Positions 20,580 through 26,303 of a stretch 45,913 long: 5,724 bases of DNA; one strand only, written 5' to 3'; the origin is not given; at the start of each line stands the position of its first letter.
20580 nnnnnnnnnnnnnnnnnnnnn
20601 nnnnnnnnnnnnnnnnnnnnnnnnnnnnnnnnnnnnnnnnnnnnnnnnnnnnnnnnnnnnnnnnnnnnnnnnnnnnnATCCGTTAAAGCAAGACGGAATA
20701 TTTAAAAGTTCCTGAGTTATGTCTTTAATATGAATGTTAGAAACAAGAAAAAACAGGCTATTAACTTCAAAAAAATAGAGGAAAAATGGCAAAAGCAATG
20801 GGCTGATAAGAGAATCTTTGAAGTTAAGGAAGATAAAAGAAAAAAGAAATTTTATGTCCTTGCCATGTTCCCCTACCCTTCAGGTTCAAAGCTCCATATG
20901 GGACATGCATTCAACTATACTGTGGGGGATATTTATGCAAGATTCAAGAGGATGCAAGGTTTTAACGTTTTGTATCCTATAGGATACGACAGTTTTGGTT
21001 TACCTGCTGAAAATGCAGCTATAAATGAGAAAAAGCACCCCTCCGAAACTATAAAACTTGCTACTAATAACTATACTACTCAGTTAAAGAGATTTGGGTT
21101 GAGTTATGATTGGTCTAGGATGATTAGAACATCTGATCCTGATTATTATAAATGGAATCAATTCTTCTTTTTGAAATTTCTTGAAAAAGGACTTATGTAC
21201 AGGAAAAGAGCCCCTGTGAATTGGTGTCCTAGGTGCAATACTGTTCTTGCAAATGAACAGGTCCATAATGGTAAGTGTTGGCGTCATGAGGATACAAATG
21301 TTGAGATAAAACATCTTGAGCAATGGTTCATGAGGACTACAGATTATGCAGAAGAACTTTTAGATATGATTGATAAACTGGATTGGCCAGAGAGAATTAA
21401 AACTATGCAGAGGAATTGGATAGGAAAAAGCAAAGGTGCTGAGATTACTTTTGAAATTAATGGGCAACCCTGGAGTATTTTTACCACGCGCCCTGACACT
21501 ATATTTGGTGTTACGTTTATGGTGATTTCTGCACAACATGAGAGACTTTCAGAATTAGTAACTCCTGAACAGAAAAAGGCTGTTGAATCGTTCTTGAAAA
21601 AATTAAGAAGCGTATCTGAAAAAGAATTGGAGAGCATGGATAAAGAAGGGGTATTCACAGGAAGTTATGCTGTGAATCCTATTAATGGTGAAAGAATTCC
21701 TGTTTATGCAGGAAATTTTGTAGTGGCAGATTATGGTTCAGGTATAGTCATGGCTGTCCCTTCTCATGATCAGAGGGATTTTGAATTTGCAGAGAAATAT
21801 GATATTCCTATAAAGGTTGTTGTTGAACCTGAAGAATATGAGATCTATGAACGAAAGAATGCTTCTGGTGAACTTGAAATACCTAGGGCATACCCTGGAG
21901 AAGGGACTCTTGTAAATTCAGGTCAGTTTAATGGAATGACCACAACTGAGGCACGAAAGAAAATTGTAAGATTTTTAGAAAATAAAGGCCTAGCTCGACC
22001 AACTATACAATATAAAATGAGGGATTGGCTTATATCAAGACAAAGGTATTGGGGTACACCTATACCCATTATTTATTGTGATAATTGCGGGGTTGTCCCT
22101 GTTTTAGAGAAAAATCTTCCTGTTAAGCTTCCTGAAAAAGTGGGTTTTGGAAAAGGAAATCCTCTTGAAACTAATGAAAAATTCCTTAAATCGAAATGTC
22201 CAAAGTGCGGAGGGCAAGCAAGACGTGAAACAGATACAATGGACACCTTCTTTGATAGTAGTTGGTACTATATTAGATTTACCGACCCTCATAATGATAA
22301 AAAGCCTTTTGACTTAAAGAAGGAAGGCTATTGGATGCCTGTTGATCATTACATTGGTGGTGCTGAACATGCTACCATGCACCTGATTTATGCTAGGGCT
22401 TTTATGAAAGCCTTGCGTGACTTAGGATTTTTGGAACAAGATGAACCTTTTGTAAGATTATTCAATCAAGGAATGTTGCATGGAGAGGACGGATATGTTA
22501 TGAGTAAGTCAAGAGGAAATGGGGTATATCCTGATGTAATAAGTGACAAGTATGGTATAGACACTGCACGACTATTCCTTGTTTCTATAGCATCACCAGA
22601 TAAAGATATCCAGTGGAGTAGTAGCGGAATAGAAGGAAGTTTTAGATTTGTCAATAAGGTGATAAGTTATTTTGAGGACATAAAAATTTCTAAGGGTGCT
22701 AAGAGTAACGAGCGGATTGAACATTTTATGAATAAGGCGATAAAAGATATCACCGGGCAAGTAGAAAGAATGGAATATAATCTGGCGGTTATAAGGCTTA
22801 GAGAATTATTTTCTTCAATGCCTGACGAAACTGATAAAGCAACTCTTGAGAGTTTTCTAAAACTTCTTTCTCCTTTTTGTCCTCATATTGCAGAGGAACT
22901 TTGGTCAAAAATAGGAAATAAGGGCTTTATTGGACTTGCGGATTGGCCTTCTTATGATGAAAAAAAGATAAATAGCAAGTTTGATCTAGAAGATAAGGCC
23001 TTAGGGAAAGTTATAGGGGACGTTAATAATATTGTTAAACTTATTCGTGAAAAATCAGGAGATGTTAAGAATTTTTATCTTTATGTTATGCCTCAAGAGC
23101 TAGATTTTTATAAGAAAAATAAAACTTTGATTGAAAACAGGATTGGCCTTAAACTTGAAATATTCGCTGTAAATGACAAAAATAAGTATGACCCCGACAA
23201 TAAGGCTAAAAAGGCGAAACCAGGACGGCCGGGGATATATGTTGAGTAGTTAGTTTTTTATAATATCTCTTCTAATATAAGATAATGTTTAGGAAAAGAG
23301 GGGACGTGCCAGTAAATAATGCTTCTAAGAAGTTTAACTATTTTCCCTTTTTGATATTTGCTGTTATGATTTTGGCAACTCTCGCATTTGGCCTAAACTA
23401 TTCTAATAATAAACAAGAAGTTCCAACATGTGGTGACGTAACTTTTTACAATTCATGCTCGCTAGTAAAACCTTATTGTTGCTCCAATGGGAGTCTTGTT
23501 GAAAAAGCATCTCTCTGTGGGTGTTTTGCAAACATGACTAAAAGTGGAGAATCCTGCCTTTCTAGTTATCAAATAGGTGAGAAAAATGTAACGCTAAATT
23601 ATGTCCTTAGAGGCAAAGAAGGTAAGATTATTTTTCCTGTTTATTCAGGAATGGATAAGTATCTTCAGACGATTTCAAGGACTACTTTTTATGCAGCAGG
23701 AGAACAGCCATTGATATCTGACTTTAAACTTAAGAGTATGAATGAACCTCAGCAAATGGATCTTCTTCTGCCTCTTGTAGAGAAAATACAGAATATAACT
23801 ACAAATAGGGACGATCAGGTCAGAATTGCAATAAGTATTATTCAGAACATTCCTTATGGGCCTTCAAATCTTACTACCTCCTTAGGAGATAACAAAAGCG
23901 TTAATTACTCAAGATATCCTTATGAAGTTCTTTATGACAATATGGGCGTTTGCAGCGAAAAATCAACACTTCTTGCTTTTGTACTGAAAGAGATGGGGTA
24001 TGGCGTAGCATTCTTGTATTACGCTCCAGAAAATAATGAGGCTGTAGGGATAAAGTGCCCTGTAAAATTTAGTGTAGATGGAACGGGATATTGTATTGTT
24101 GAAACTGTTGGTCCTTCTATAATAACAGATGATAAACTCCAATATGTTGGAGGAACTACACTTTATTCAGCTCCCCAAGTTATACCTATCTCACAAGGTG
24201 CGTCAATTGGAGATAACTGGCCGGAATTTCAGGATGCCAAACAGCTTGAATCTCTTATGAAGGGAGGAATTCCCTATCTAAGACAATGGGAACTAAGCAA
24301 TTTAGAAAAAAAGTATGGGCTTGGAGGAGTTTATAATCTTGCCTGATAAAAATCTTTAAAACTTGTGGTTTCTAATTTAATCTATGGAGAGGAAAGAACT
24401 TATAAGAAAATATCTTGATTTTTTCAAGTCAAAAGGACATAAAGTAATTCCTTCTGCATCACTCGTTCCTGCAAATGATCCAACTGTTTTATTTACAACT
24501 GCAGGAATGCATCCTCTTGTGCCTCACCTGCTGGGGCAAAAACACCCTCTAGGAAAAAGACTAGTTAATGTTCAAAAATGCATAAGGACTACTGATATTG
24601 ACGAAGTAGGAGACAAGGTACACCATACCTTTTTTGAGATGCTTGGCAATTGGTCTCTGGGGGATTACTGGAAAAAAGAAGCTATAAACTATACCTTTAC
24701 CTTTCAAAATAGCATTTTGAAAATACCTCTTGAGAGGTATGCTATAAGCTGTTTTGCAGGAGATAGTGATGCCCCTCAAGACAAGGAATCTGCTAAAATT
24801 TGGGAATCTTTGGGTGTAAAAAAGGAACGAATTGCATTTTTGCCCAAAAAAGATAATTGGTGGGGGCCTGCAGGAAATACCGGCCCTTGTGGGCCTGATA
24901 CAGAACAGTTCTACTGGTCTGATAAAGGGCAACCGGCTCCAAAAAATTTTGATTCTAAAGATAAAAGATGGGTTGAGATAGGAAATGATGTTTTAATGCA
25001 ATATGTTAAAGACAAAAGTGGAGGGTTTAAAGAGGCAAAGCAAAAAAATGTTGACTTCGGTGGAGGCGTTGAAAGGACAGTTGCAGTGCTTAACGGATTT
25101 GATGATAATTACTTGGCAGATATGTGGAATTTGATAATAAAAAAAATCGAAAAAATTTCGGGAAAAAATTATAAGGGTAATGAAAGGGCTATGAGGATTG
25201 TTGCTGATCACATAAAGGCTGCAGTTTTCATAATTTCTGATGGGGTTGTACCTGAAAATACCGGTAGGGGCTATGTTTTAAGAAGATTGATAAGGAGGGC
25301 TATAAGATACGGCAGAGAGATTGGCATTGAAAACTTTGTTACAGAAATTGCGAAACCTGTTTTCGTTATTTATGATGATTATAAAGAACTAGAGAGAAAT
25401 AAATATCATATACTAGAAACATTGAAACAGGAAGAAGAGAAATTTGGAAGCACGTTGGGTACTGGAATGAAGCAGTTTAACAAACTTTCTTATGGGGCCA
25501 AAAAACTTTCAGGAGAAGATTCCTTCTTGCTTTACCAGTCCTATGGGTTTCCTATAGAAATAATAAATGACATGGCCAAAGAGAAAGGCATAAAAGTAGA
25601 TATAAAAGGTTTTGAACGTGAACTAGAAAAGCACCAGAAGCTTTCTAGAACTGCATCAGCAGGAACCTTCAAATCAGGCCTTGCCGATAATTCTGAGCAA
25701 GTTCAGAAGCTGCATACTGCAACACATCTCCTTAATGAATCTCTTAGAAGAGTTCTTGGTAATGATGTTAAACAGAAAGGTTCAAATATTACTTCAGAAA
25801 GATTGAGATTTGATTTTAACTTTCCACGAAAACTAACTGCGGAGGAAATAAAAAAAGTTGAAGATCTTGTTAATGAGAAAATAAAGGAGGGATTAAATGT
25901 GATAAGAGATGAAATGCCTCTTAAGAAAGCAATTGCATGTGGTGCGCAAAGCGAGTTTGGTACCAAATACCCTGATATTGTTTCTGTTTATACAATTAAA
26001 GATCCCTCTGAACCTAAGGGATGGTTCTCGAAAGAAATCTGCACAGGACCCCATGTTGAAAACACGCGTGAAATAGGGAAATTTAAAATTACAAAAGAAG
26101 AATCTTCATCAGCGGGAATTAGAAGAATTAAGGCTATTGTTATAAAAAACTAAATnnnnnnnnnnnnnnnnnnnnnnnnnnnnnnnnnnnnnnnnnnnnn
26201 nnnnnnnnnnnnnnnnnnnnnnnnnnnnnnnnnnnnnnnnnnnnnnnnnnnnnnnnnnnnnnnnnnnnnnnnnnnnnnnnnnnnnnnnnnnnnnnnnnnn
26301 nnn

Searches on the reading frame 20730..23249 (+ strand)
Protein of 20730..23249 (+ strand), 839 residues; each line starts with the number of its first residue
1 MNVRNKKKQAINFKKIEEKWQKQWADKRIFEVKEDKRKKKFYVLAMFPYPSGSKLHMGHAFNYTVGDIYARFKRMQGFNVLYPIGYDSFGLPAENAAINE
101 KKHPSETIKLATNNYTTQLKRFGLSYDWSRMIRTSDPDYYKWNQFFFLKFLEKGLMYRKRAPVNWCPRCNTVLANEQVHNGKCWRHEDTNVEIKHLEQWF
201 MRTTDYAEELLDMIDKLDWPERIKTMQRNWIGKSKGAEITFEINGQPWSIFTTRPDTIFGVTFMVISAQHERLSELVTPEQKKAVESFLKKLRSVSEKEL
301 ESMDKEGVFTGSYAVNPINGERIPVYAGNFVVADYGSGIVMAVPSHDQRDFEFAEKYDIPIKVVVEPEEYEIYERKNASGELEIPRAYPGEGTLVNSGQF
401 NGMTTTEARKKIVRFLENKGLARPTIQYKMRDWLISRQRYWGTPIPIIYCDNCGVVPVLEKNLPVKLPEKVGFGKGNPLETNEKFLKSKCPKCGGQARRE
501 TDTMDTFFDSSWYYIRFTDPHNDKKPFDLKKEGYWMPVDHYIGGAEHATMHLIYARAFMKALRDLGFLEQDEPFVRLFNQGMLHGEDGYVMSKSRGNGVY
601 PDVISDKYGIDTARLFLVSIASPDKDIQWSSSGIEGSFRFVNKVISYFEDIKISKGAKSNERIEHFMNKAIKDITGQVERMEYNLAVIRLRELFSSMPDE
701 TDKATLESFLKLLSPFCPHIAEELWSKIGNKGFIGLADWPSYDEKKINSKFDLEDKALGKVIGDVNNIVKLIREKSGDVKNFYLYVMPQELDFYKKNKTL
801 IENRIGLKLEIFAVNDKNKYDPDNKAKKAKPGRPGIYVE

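Call 69: search_protein_families(library=pfam, proteins=[window:20730-23249:+], max_evalue=0.001)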
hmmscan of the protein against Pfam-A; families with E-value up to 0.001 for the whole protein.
window:20730-23249:+ (839 aa): 4 families
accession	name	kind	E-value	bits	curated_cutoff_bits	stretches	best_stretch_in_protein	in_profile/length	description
PF13603.12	tRNA-synt_1_2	-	1.9e-63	213.7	25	1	228-416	1-184/185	Leucyl-tRNA synthetase, editing domain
PF00133.28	tRNA-synt_1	-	2.8e-57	194.8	22.7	2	19-237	1-231/414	tRNA synthetases class I (I, L, M and V)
PF09334.17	tRNA-synt_1g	-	2.3e-35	122.5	20.1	2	42-183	2-139/391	tRNA synthetases class I (M)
PF08264.19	Anticodon_1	-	3.4e-17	63.1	25.1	1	663-774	4-134/148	Anticodon-binding domain of tRNA ligase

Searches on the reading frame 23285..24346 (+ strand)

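Call 69: search_protein_families(library=pfam, proteins=[window:23285-24346:+], max_evalue=0.001)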
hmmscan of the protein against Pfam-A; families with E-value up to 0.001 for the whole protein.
window:23285-24346:+ (353 aa): 1 family
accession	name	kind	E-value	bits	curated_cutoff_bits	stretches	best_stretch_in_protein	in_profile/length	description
PF04473.18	DUF553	-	7.6e-05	22.6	20.5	1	170-271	11-111/140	Transglutaminase-like domain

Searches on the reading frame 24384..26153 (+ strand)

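Call 69: search_protein_families(library=pfam, proteins=[window:24384-26153:+], max_evalue=0.001)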
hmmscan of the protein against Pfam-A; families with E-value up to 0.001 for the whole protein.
window:24384-26153:+ (589 aa): 2 families
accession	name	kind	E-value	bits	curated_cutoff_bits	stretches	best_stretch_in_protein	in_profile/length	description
PF01411.24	tRNA-synt_2c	-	6.7e-128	428.1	30.3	1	7-449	3-454/552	tRNA synthetases class II (A)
PF07973.19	tRNA_SAD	-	1.7e-16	60.4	24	1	533-582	1-43/44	Threonyl and Alanyl tRNA synthetase second additional domain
